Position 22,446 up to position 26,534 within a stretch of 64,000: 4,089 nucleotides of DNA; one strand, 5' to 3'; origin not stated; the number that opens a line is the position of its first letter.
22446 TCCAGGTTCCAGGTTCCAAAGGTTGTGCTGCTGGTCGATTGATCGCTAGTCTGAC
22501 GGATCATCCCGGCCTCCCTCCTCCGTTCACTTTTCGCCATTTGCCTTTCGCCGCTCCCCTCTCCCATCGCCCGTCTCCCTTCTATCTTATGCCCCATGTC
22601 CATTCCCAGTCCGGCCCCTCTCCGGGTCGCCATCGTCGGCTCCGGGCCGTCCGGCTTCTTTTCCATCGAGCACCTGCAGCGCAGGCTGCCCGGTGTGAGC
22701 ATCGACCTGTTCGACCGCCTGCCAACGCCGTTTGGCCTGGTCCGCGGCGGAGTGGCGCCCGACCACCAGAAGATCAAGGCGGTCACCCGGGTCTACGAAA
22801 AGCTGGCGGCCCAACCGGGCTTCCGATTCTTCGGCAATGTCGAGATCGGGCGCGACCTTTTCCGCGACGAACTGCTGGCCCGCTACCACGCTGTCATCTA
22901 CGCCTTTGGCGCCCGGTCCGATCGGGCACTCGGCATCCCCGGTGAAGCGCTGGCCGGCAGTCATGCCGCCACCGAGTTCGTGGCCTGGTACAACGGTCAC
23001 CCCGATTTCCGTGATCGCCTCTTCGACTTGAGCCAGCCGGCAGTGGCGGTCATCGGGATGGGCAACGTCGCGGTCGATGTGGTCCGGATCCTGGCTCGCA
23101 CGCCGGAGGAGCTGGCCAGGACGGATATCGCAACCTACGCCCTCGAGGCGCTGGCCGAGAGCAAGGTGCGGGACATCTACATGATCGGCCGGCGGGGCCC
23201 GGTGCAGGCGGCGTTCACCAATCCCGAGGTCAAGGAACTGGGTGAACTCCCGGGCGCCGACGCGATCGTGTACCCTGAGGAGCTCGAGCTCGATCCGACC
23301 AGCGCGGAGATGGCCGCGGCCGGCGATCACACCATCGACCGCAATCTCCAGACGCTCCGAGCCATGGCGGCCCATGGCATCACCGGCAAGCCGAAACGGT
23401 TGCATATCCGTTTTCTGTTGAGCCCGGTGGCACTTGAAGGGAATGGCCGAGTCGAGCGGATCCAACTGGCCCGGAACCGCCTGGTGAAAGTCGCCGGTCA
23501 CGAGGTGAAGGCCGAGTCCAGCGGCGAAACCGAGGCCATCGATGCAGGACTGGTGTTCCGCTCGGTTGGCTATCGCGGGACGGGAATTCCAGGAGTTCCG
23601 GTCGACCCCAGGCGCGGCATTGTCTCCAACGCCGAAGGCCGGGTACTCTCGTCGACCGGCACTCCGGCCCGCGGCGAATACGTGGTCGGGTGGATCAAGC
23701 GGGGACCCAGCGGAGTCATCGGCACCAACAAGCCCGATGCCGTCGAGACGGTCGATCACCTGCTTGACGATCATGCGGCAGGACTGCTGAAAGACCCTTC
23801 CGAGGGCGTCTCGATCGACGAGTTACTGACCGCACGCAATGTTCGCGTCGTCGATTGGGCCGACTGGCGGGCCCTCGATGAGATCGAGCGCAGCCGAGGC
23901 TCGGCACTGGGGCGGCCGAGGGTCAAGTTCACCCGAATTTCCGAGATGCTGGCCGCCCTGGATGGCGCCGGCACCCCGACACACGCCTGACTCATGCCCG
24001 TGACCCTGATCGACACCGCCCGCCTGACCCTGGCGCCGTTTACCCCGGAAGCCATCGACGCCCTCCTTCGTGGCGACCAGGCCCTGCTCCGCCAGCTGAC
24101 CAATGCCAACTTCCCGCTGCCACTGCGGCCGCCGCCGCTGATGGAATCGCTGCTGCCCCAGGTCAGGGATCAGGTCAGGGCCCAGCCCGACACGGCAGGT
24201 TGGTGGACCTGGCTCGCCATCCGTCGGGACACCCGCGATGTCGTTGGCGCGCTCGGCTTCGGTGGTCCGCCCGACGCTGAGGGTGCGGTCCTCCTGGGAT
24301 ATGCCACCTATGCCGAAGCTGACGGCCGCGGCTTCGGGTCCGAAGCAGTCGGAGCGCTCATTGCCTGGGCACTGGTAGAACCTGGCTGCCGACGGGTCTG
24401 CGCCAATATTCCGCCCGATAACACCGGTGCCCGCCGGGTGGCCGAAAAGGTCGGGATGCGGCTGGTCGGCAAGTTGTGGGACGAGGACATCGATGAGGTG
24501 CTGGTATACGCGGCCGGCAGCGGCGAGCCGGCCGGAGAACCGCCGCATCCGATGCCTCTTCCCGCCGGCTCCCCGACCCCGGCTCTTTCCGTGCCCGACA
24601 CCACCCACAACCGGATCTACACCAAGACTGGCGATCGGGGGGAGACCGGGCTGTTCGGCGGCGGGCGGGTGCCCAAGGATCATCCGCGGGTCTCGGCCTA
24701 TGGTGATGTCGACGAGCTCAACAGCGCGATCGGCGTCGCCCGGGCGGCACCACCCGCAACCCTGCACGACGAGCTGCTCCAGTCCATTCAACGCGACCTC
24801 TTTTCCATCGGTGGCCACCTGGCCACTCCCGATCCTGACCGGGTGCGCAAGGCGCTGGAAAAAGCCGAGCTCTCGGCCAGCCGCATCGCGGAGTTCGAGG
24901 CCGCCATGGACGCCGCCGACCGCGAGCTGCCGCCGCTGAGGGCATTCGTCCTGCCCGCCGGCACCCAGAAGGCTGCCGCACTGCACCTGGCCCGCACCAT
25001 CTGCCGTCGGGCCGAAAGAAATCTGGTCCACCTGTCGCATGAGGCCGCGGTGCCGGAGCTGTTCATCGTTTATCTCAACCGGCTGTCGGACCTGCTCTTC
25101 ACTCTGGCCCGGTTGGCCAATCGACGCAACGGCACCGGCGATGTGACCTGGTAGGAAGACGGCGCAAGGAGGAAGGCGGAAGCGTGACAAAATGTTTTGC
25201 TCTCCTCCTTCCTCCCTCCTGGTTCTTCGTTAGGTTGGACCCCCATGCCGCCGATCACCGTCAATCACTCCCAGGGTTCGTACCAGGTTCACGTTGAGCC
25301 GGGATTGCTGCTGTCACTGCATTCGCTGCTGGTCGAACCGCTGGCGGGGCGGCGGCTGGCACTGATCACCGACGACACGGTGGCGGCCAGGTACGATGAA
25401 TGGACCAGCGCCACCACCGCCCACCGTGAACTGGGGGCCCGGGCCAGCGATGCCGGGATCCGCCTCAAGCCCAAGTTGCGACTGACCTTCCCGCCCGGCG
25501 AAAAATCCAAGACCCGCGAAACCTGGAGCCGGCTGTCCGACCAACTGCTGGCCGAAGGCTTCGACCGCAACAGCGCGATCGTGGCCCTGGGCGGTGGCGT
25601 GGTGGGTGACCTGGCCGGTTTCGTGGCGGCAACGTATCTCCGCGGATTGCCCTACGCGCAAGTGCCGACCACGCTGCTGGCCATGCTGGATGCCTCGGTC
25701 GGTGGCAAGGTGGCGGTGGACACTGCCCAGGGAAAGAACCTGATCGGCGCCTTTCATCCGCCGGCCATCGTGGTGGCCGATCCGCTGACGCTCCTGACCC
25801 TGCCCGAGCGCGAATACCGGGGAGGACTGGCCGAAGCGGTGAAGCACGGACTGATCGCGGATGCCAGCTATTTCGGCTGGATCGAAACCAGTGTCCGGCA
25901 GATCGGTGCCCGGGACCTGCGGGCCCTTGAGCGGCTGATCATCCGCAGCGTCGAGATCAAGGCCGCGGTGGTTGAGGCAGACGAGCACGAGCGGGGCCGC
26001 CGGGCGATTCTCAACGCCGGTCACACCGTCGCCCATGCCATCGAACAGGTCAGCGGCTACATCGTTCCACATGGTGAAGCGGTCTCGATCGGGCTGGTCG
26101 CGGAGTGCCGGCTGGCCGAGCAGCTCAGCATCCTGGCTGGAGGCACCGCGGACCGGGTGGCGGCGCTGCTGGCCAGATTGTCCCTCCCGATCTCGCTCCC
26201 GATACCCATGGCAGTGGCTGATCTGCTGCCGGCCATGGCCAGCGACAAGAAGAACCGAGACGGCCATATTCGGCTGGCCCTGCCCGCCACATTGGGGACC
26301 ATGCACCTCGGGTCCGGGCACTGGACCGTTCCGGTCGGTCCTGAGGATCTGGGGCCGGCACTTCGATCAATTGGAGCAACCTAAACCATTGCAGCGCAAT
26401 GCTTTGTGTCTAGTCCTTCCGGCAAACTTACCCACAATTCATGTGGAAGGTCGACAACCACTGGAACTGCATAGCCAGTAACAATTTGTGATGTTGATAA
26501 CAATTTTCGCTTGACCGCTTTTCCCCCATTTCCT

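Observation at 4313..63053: Recurrent architecture of phase-locked 7/8/9-nt simple repeats with a purine-rich arm and a pyrimidine-rich arm, at >=14 loci in 64 kb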

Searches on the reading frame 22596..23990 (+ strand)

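Call 10: search_protein_families(library=pfam, proteins=[window:22596-23990:+])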
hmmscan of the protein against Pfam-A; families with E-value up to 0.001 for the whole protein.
window:22596-23990:+ (464 aa): 2 families
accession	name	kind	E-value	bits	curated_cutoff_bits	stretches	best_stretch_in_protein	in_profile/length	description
PF07992.20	Pyr_redox_2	-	1.7e-07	31.4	26.1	1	10-169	2-164/291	Pyridine nucleotide-disulphide oxidoreductase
PF13450.12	NAD_binding_8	-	0.00013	22.6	21.9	1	13-56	1-42/68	NAD(P)-binding Rossmann-like domain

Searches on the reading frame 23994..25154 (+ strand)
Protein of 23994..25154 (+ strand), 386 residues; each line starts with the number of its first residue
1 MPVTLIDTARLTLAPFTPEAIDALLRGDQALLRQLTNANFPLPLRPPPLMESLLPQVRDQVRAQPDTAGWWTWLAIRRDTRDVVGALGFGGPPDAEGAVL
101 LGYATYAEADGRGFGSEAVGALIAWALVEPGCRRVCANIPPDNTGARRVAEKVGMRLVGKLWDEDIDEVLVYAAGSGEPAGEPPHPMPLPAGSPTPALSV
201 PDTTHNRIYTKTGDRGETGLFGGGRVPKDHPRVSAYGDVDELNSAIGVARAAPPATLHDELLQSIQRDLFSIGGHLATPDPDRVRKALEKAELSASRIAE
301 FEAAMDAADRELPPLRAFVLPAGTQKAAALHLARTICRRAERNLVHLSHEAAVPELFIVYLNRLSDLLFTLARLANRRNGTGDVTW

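Call 10: search_protein_families(library=pfam, proteins=[window:23994-25154:+])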
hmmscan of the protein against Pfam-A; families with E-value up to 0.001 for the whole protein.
window:23994-25154:+ (386 aa): 4 families
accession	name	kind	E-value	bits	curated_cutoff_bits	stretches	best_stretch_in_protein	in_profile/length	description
PF01923.23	Cob_adeno_trans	-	4e-60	203.2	24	1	208-374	1-170/171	Cobalamin adenosyltransferase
PF13302.13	Acetyltransf_3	-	1.3e-20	74.9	25.4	1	10-156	1-138/138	Acetyltransferase (GNAT) domain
PF00583.31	Acetyltransf_1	-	3.6e-09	37.4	20.7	1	66-155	33-116/116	Acetyltransferase (GNAT) family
PF13523.12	Acetyltransf_8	-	0.00023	21.2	27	1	108-159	90-141/145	Acetyltransferase (GNAT) domain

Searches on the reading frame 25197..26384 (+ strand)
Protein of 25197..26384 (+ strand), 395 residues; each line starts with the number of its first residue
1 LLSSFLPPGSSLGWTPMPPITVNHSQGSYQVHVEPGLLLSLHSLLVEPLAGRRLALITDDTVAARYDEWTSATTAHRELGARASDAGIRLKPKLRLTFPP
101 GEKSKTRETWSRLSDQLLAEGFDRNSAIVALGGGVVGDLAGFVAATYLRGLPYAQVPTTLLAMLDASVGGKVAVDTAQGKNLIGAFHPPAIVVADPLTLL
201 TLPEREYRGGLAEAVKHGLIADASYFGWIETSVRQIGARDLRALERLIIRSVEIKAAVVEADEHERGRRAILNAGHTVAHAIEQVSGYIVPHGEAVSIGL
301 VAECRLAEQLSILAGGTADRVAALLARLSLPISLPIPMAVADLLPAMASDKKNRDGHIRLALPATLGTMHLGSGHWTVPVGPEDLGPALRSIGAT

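Call 10: search_protein_families(library=pfam, proteins=[window:25197-26384:+])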
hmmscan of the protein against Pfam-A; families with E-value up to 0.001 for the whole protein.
window:25197-26384:+ (395 aa): 3 families
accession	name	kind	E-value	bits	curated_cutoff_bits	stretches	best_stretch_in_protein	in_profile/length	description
PF24621.2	DHQS_C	-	6.8e-45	153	27.6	1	210-353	1-144/144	3-dehydroquinate synthase C-terminal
PF01761.26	DHQ_synthase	-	9.1e-44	148.2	24.2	1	97-208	3-114/115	3-dehydroquinate synthase N-terminal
PF13685.12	Fe-ADH_2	-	7.4e-06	26.5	28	1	34-195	3-141/149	Iron-containing alcohol dehydrogenase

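Call 11: find_related_loci(query=window:25197-26384:+, collection=genome_contigs, flank=10000)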
Query window:25197-26384:+ (395 aa) in genome_contigs; peptide patterns used: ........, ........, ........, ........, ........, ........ (x = any residue, [..] = any of these).
599 stretches matched a pattern (row limit reached: there are more); 489 encode a relative of the query (tblastn E <= 1e-3); the best 80 are kept; 80 distinct loci.
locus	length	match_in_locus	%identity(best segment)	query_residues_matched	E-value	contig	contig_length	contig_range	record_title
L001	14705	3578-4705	94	19-394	0e+0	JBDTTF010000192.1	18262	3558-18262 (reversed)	MAG: Gemmatimonadota bacterium isolate cluster3_bin.29 NODE_11169_length_18262_cov_17.512385, whole genome shotgun seque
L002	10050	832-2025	78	1-395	0e+0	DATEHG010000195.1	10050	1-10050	MAG TPA_asm: Gemmatimonadales bacterium isolate SMAG_U8805 k141_2005521, whole genome shotgun sequence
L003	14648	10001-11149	67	8-392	4e-155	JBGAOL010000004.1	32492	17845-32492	MAG: Gemmatimonadales bacterium isolate MAG_MBR_H10.49 MBRH10-49_opera_contig_4928, whole genome shotgun sequence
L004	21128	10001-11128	68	17-392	9e-155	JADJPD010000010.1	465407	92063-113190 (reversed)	MAG: Gemmatimonadetes bacterium isolate Fred_18-Q3-R57-64_BATAC.299 tig00007168-10-4655090, whole genome shotgun sequenc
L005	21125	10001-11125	66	17-389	2e-145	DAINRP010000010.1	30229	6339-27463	MAG TPA_asm: Gemmatimonadales bacterium isolate CTOTU26091 NODE_457_length_30229_cov_5.860907, whole genome shotgun sequ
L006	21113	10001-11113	65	16-389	3e-144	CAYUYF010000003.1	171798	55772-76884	MAG TPA_asm: uncultured Gemmatimonadaceae bacterium isolate binchicken_co245_78 genome assembly, contig: NODE_36_length_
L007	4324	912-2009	57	8-390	7e-129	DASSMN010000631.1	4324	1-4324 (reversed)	MAG TPA_asm: Gemmatimonadales bacterium isolate SMAG_U1199 k141_886576, whole genome shotgun sequence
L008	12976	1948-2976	58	19-377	4e-126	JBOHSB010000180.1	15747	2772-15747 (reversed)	MAG: Gemmatimonadales bacterium isolate TC-S_metawrap_bin.265 k127_3368251, whole genome shotgun sequence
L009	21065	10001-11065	58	8-378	3e-125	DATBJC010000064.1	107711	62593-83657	MAG TPA_asm: Gemmatimonadales bacterium isolate SMAG_U3910 k141_1990836, whole genome shotgun sequence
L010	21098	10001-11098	57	2-389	4e-125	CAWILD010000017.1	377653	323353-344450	MAG: uncultured Gemmatimonadales bacterium isolate MFD05176.bin.1.238 genome assembly, contig: contig_87525, whole genom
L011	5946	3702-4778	58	18-378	5e-124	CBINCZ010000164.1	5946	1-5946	MAG TPA_asm: uncultured Gemmatimonadales bacterium isolate SRR16817064_metabat2_24 genome assembly, contig: ERZ27394172.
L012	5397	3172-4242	60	20-392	1e-122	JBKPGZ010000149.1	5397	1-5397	MAG: Gemmatimonadota bacterium isolate HAY_GB_MAG_00023 HAY_GB_000000434992, whole genome shotgun sequence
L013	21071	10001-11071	59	20-392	3e-122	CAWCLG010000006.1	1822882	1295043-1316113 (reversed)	MAG: uncultured Gemmatimonadales bacterium isolate MFD03602.bin.2.71 genome assembly, contig: contig_4753, whole genome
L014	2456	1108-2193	55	15-392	2e-128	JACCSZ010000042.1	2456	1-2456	MAG: Gemmatimonadales bacterium isolate MGR_bin61 SD2897-2912_k127_1871304, whole genome shotgun sequence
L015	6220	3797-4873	57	18-378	9e-122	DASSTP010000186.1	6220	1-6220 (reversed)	MAG TPA_asm: Gemmatimonadales bacterium isolate SMAG_U544 k141_1100416, whole genome shotgun sequence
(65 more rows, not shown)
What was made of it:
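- On STRR of cyanobacteria: The host is Gemmatimonadales (call 11).
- On REPIN / REP-RAYT system: The genome-collection scan was already used (call 11).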
